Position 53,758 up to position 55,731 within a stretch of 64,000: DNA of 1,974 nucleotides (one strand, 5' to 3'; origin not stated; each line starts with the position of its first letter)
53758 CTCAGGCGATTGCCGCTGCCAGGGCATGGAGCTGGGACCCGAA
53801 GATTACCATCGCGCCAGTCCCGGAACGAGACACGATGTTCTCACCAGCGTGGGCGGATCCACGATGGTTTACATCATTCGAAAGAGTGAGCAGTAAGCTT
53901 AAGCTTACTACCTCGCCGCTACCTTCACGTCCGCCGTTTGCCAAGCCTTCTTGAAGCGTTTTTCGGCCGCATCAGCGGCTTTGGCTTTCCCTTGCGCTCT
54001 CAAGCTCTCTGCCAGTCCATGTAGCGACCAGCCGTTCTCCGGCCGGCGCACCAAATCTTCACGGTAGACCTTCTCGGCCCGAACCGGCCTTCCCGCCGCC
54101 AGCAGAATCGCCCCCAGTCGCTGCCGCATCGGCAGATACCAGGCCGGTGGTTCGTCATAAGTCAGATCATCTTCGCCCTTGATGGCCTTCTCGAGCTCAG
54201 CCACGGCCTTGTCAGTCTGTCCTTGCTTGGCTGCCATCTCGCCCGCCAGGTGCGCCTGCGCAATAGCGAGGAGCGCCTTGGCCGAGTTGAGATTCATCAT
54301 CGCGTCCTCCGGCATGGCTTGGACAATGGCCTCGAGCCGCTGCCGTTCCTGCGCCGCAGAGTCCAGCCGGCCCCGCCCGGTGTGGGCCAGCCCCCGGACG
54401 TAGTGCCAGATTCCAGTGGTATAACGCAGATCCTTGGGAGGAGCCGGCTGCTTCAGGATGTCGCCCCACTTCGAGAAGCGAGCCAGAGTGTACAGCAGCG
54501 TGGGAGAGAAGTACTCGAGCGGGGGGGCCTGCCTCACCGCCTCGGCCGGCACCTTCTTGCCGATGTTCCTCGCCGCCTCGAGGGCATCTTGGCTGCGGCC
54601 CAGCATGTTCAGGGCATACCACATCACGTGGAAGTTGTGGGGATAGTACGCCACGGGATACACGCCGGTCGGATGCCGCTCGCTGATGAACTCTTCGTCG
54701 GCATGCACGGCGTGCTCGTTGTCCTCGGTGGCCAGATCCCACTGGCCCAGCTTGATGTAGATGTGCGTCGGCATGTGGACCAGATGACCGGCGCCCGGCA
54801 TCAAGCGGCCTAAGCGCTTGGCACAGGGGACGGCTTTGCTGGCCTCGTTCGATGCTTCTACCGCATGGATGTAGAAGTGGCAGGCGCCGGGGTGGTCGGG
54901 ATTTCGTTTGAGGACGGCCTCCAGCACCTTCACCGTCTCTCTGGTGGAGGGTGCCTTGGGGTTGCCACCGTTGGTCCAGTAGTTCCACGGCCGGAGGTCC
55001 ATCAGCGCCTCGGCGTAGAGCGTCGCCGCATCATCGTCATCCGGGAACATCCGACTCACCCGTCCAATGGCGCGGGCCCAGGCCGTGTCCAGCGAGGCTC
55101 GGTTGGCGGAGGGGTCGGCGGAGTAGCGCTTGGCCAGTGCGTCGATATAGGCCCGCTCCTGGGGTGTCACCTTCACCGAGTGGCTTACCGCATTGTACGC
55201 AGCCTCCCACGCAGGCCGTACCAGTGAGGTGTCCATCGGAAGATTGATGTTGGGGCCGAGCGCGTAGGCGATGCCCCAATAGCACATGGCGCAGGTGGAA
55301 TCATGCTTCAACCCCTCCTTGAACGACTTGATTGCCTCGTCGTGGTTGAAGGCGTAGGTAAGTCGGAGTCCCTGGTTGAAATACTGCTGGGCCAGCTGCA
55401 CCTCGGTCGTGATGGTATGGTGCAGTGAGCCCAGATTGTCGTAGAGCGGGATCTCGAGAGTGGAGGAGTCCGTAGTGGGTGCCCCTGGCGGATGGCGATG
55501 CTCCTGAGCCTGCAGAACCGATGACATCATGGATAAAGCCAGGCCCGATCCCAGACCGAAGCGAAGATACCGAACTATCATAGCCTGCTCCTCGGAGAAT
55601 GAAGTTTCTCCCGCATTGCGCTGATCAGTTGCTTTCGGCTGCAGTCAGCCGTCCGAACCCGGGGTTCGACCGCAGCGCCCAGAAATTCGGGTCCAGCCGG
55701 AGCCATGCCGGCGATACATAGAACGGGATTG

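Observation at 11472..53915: A family of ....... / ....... heptamer-octamer arrays, mostly in inverted pairs, at six or more gene boundaries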

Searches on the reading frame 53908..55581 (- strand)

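Call 55: search_protein_families(library=pfam, proteins=[window:53908-55581:-], max_evalue=0.00001)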
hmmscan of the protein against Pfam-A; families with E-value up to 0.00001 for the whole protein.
window:53908-55581:- (557 aa): 3 families
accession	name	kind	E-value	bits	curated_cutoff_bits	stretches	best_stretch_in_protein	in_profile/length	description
PF14559.12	TPR_19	-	4.9e-10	40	25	0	451-506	2-48/68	Tetratricopeptide repeat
PF00515.34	TPR_1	-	6.4e-07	29.4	27.8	0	66-96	3-33/34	Tetratricopeptide repeat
PF07719.23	TPR_2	-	6.5e-07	29.4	27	0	65-95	2-32/34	Tetratricopeptide repeat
